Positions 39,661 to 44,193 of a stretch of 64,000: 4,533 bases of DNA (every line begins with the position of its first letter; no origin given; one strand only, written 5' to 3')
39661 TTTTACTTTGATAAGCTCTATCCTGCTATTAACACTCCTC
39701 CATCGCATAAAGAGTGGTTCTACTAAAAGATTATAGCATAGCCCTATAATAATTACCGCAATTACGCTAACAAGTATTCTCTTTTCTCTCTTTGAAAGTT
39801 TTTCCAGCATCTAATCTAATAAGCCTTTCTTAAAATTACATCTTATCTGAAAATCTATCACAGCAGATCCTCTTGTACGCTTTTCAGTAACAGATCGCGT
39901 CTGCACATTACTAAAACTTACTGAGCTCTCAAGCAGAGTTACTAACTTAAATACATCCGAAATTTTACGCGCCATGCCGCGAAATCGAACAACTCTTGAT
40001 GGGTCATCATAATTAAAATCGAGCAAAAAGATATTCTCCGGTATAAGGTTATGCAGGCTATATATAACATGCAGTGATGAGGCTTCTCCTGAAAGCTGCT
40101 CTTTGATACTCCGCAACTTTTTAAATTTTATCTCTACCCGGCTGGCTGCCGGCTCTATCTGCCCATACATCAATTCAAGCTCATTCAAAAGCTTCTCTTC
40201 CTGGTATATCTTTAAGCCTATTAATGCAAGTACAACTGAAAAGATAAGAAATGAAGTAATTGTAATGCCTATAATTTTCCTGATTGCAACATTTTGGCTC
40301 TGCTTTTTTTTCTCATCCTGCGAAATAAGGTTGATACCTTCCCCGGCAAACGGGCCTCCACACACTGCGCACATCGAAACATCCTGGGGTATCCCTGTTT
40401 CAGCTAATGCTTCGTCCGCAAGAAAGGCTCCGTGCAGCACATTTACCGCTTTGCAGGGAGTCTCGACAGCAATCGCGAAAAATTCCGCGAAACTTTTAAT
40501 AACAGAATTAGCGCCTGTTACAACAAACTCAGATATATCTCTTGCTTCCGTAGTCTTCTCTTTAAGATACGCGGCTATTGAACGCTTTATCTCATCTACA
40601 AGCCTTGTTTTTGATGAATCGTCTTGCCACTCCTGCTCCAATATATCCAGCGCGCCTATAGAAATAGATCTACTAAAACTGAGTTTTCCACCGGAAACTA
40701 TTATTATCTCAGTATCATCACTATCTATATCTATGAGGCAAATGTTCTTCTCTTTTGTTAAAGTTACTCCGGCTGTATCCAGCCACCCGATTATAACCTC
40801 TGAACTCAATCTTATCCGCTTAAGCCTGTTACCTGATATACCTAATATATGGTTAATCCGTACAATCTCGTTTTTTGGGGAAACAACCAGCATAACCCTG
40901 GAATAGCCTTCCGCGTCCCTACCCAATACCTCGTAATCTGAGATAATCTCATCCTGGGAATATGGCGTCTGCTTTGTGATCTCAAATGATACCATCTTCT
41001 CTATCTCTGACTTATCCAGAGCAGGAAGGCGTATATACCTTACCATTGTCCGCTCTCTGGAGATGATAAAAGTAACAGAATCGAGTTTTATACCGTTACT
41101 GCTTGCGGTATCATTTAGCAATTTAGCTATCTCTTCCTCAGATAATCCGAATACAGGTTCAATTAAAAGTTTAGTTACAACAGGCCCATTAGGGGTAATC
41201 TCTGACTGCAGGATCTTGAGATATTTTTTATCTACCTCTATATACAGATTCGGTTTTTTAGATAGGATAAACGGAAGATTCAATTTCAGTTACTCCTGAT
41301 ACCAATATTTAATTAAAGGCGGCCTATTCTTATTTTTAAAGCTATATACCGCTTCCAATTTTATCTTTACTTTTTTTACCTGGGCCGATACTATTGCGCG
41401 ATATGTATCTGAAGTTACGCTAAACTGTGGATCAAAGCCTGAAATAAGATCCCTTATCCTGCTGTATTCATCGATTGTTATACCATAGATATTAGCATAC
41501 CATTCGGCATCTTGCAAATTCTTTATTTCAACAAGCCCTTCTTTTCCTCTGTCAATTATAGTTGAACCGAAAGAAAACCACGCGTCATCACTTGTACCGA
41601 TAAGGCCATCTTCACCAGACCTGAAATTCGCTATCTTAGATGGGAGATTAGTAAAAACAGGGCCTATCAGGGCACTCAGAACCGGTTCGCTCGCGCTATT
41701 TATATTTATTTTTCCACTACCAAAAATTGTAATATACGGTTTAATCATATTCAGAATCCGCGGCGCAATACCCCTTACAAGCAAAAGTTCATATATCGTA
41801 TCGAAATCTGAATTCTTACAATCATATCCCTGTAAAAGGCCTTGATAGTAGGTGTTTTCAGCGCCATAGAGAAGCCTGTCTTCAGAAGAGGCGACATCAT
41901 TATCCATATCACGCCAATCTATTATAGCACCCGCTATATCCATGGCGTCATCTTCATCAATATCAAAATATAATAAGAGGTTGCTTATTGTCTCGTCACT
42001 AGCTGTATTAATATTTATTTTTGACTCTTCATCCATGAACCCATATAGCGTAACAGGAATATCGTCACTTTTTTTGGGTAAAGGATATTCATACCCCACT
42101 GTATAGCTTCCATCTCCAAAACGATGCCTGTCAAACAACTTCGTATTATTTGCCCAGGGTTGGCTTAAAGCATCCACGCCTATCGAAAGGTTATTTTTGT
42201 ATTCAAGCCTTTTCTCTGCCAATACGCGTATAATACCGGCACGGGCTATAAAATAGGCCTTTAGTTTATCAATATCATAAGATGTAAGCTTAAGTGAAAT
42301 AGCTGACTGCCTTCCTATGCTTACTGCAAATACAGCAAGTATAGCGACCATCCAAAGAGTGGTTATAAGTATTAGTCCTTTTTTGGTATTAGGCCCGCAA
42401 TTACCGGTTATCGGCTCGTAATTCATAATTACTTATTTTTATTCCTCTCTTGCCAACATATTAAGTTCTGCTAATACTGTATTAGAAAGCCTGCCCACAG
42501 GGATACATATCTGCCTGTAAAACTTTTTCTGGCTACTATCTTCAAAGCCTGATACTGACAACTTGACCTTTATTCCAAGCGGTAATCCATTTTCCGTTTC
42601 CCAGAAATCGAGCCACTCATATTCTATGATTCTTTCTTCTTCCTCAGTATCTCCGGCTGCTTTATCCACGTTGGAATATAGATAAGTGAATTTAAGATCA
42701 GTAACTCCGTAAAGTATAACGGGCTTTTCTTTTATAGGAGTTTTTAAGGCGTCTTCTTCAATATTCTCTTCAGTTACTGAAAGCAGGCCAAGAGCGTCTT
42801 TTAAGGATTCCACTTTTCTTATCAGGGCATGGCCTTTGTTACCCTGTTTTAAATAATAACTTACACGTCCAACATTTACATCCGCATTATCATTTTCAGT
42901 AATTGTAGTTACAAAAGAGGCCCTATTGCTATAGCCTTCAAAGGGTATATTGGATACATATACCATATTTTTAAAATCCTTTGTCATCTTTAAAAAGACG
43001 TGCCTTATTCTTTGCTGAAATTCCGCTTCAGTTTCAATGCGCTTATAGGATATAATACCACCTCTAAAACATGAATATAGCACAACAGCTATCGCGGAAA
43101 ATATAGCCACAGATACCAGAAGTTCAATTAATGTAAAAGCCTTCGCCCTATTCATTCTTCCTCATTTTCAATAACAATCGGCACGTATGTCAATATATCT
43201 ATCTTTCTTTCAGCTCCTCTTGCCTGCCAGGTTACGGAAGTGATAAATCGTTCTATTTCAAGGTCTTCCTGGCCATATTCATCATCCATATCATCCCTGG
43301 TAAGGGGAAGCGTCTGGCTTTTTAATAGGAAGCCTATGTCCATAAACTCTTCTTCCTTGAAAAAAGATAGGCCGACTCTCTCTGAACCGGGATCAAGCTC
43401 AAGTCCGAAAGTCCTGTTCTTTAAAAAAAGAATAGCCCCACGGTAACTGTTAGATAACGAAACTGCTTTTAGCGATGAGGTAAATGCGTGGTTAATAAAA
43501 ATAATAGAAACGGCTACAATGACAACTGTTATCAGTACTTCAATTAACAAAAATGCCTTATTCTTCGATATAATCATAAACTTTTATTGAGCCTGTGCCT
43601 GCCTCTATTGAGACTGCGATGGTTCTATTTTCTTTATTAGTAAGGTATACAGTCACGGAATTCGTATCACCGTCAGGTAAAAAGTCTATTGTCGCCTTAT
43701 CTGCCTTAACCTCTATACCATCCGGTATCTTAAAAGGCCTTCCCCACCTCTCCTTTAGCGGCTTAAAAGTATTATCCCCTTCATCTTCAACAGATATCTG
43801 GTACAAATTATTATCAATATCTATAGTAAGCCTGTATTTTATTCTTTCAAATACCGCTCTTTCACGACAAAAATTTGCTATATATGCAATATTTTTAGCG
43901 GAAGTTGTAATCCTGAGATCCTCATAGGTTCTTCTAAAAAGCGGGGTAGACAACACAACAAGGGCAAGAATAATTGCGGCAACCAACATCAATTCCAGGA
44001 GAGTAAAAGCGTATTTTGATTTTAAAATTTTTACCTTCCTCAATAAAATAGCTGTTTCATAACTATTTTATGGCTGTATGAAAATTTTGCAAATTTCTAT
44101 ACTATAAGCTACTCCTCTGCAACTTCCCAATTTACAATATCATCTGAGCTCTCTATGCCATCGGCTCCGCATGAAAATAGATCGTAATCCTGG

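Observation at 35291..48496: Hybrid T2SS / T4P-like 13-kb cluster with embedded LacI and MerR regulators and no prepilin peptidase or retraction ATPase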

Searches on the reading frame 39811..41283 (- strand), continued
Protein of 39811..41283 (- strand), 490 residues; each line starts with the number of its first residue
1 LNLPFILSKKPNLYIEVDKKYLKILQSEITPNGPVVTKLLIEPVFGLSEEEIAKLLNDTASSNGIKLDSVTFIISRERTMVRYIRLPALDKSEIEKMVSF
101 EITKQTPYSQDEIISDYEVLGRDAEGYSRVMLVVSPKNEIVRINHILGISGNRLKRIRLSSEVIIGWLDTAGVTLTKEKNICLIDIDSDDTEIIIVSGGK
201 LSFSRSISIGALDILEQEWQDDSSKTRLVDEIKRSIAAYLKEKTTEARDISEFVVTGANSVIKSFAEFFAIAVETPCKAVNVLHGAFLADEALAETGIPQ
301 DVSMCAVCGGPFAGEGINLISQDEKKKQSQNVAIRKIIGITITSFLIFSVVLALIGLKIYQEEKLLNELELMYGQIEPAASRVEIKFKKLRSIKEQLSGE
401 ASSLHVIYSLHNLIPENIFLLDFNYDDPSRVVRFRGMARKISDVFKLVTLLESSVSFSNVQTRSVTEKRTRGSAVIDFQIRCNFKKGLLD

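Call 78: fold_search(model_id=the predicted structure, library=pdb)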
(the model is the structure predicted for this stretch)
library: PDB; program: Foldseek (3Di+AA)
matches with E <= 10: 1390; with E <= 0.001: 388
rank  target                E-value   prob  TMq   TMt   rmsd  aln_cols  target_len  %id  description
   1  5eox_B                2.7e-21  1.00  0.47  0.62   6.5       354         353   16  Pseudomonas aeruginosa PilM bound to ADP (released 2016-04-27)
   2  5eoy_B                9.4e-21  1.00  0.47  0.61   6.7       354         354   16  Pseudomonas aeruginosa SeMet-PilM bound to ADP (released 2016-04-27)
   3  5eq6_A                1.7e-20  1.00  0.47  0.62   5.8       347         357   16  Pseudomonas aeruginosa PilM bound to AMP-PNP (released 2016-04-27)
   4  5eq6_B                1.9e-20  1.00  0.45  0.59   7.1       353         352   16  Pseudomonas aeruginosa PilM bound to AMP-PNP (released 2016-04-27)
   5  5eoy_A                2.3e-20  1.00  0.46  0.61   6.2       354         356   16  Pseudomonas aeruginosa SeMet-PilM bound to ADP (released 2016-04-27)
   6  5eou_B                2.6e-20  1.00  0.54  0.72   4.2       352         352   16  Pseudomonas aeruginosa PilM:PilN1-12 bound to ATP (released 2016-04-27)
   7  5eox_A                1.4e-19  1.00  0.47  0.62   7.0       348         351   16  Pseudomonas aeruginosa PilM bound to ADP (released 2016-04-27)
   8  5eou_A                1.3e-18  1.00  0.50  0.71   4.4       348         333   16  Pseudomonas aeruginosa PilM:PilN1-12 bound to ATP (released 2016-04-27)
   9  2ych_A                1.7e-16  1.00  0.46  0.65   7.6       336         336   17  PilM-PilN type IV pilus biogenesis complex (released 2011-05-11)
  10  3jc8_Ma               8.5e-16  1.00  0.51  0.68   4.9       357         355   15  Architectural model of the type IVa pilus machine in a piliated state (released 2016-03-16)
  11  7q6i_D                2.2e-13  1.00  0.48  0.63   5.2       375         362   13  Vibrio maritimus FtsA 1-396 ATP and FtsN 1-29, bent tetramers in double filament arrangement (released 2022-09-21)
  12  3wt0_D                3.2e-13  1.00  0.42  0.52   7.2       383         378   13  Crystal Structure Analysis of Cell Division Protein (released 2015-04-29)
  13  7q6i_B                5.4e-13  1.00  0.45  0.56   6.1       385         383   12  Vibrio maritimus FtsA 1-396 ATP and FtsN 1-29, bent tetramers in double filament arrangement (released 2022-09-21)
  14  3wqt_A                7.1e-13  1.00  0.39  0.50   8.6       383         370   13  Staphylococcus aureus FtsA complexed with AMPPNP (released 2014-10-08)
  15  7q6d                  1.1e-12  1.00  0.45  0.56   6.4       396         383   13  E. coli FtsA 1-405 ATP 3 Ni (released 2022-09-21)
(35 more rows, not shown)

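Call 131: search_protein_representatives(alignment_id=A2)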
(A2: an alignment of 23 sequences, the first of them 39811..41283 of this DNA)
Query: 23 sequences, 488 profile positions. Proteins with E-value up to 0.001 (for the whole library): 13798; up to 1e-10: 4784; up to 1e-30: 954. The best 150 are listed.
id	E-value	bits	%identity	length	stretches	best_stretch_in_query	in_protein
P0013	6.3e-216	734.1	-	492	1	1-487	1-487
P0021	3.8e-205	698.5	-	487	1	1-487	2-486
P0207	4.5e-169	579.5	-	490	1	5-486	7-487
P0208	1.2e-156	538.6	-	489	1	7-486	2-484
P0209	2.5e-142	491.3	-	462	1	32-487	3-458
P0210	4.7e-141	487.1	-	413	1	80-486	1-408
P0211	2.3e-108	379.3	-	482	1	13-486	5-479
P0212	1.4e-105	370.2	-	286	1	207-486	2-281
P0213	1.7e-98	346.7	-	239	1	252-487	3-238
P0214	1.6e-94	333.6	-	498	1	9-484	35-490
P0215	4.2e-93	329.0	-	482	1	10-486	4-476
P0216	7.6e-93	328.1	-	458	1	9-485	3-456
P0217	1.9e-92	326.8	-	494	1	1-484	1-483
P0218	2.0e-91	323.5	-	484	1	8-485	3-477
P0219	9.7e-91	321.2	-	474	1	12-483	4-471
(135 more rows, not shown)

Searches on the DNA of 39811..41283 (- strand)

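Call 49: search_rna_families(sources=[L002, L005, L007], threshold=evalue, max_evalue=1)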
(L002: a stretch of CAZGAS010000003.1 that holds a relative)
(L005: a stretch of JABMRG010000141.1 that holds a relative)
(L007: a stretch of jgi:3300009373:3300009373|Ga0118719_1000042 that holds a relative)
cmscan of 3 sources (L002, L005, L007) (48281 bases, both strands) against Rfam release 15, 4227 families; matches with E-value up to 1: 3.
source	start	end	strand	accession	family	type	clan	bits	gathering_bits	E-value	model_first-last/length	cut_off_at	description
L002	976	1049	+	RF00005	tRNA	Gene; tRNA;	CL00001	63.2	29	1.7e-11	1-71/71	no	tRNA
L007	17808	17929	+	RF02397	sau-5971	Gene; sRNA;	-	30.8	90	0.17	1-96/96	no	Staphylococcus sRNA sau-5971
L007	12101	12149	+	RF00464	mir-92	Gene; miRNA;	CL00137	27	47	0.0093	1-80/80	no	mir-92 microRNA precursor family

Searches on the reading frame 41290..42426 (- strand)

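Call 3: search_protein_families(library=pfam, proteins=[window:41290-42426:-], max_evalue=0.01)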
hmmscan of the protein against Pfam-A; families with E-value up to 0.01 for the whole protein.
window:41290-42426:- (378 aa): 4 families
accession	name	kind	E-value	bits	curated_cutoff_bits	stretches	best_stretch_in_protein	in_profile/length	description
PF21687.3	T2SSK_1st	-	5.7e-13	50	26.2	1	139-235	15-105/107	Type II secretion system (T2SS), protein K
PF12836.13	HHH_3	-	7.4e-07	29.6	27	0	204-233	36-65/65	Helix-hairpin-helix motif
PF14341.11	PilX_N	-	2.5e-05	24.6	25.5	1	16-64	1-49/51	PilX N-terminal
PF03934.19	T2SSK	-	0.0005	20.8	24.2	0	240-256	1-17/63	Type II secretion system (T2SS), protein K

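Call 5: search_protein_families(library=ncbifam, proteins=[window:41290-42426:-], max_evalue=0.01)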
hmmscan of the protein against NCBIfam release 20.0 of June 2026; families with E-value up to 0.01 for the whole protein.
window:41290-42426:- (378 aa): 3 families
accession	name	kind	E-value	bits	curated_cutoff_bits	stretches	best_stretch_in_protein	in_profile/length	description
NF037980.1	T2SS_GspK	equivalog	3.2e-25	89.3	130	1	16-254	2-227/307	type II secretion system minor pseudopilin GspK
TIGR02600.1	Verru_Chthon_A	subfamily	0.0037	15.2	332.3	0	132-151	243-262/1296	Verru_Chthon cassette protein A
TIGR01259.1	comE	subfamily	0.0045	17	152.35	0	201-234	87-120/120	comEA protein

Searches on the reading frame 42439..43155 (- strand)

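Call 3: search_protein_families(library=pfam, proteins=[window:42439-43155:-], max_evalue=0.01)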
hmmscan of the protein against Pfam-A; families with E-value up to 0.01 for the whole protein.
window:42439-43155:- (238 aa): 2 families
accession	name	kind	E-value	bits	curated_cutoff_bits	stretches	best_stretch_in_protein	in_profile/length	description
PF07963.17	N_methyl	-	1.2e-07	31.4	21.2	1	1-27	1-27/27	Prokaryotic N-terminal methylation motif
PF11612.13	T2SSJ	-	0.00037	21.2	28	1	124-207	69-136/140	Type II secretion system (T2SS), protein J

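Call 5: search_protein_families(library=ncbifam, proteins=[window:42439-43155:-], max_evalue=0.01)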
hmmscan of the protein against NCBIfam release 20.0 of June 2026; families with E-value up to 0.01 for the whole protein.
window:42439-43155:- (238 aa): 7 families
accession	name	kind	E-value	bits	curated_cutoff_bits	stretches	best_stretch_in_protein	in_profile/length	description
TIGR01711.1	gspJ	equivalog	6.1e-09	36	64.85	1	6-202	2-180/192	type II secretion system minor pseudopilin GspJ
TIGR02532.1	IV_pilin_GFxxxE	domain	2.2e-05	24.1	16.3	1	5-26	2-23/24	prepilin-type N-terminal cleavage/methylation domain-containing protein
NF041013.1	T4P_ComGE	equivalog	9.3e-05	22.5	49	1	3-30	2-29/83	competence type IV pilus minor pilin ComGE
TIGR02599.1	TIGR02599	subfamily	0.00019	20.8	256.5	1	6-62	1-57/361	Verru_Chthon cassette protein C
TIGR01707.1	gspI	equivalog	0.0022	18.5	44.35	1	7-33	2-28/101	type II secretion system minor pseudopilin GspI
NF006453.0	PRK08808.1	equivalog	0.0024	16.9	295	1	2-200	4-188/211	type II secretion system protein J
NF041002.1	pilin_ComGF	equivalog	0.0037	17.5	80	0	5-31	2-28/139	competence type IV pilus minor pilin ComGF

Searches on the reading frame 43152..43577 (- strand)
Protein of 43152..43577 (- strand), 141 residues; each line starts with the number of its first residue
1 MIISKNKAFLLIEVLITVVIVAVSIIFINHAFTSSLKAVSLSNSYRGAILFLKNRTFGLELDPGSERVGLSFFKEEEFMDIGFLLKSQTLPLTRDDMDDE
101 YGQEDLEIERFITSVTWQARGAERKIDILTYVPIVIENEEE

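Call 3: search_protein_families(library=pfam, proteins=[window:43152-43577:-], max_evalue=0.01)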
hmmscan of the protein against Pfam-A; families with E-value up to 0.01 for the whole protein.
window:43152-43577:- (141 aa): 0 families

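Call 5: search_protein_families(library=ncbifam, proteins=[window:43152-43577:-], max_evalue=0.01)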
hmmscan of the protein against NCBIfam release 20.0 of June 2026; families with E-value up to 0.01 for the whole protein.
window:43152-43577:- (141 aa): 0 families

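Call 79: search_protein_families(library=pfam, proteins=[window:43152-43577:-], max_evalue=10)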
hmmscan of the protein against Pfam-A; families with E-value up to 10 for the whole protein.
window:43152-43577:- (141 aa): 2 families
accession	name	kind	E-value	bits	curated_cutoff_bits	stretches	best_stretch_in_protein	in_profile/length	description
PF07963.17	N_methyl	-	0.061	13.4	21.2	1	5-26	3-24/27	Prokaryotic N-terminal methylation motif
PF10717.14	ODV-E18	-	0.6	10.5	28.1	1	9-36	25-52/87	Occlusion-derived virus envelope protein ODV-E18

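Call 85: search_solved_structures(query=A7, max_evalue=10)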
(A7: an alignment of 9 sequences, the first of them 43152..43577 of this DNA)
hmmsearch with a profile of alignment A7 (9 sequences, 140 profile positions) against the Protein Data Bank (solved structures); distinct sequences matched with E-value up to 10: 4.
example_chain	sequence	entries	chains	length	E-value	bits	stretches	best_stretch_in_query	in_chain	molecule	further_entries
9vel_r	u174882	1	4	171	1.9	11.5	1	69-115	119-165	Gp29.2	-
12dl_KA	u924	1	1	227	2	11.4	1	69-119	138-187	Zinc finger BED domain-containing protein 3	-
24mc_V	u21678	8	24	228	2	11.4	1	69-119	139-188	Zinc finger BED domain-containing protein 3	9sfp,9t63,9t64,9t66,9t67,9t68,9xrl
9mmu_A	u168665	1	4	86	4.9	10.2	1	67-119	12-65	M protein, serotype 5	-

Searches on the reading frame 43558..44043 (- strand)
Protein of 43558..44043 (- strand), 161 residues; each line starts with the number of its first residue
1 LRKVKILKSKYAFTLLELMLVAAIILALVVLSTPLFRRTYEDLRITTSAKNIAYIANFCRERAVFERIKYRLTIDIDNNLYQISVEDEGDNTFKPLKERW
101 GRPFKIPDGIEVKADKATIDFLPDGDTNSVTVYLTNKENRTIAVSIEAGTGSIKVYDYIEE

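Call 3: search_protein_families(library=pfam, proteins=[window:43558-44043:-], max_evalue=0.01)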
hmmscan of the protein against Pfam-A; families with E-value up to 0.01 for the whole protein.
window:43558-44043:- (161 aa): 1 family
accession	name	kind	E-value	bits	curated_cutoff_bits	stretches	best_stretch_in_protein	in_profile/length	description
PF07963.17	N_methyl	-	0.0027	17.6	21.2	1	8-31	2-25/27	Prokaryotic N-terminal methylation motif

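Call 5: search_protein_families(library=ncbifam, proteins=[window:43558-44043:-], max_evalue=0.01)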
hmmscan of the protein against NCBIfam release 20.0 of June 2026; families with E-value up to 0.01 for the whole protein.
window:43558-44043:- (161 aa): 7 families
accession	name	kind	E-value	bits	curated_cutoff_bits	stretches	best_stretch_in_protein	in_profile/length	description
NF040982.1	ComGD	equivalog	1e-12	48.6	70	1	12-155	3-138/139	competence type IV pilus minor pilin ComGD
TIGR01708.2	typeII_sec_gspH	equivalog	4e-08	33.4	80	1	13-108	4-97/169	type II secretion system minor pseudopilin GspH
NF047827.1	T3SSXpsH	equivalog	1.7e-07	31.2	160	1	14-154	4-138/145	type II secretion system protein XpsH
TIGR02596.1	TIGR02596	subfamily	3.6e-05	23.9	70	1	13-64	1-52/196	Verru_Chthon cassette protein D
TIGR02599.1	TIGR02599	subfamily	0.00038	19.8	256.5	1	12-90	1-74/361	Verru_Chthon cassette protein C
NF041013.1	T4P_ComGE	equivalog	0.0032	17.5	49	1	9-89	2-82/83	competence type IV pilus minor pilin ComGE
TIGR02532.1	IV_pilin_GFxxxE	domain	0.0076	16.1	16.3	0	12-31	3-22/24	prepilin-type N-terminal cleavage/methylation domain-containing protein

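Call 79: search_protein_families(library=pfam, proteins=[window:43558-44043:-], max_evalue=10)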
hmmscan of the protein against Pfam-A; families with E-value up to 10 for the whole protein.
window:43558-44043:- (161 aa): 3 families
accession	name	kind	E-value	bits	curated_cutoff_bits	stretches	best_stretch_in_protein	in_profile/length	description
PF07963.17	N_methyl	-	0.0027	17.6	21.2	1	8-31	2-25/27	Prokaryotic N-terminal methylation motif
PF19417.4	RnlA_toxin_N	-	0.05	14.3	24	1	98-145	20-67/82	RNase LS, bacterial toxin N-terminal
PF12019.13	GspH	-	0.25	12.3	21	1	109-146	61-104/108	Type II transport protein GspH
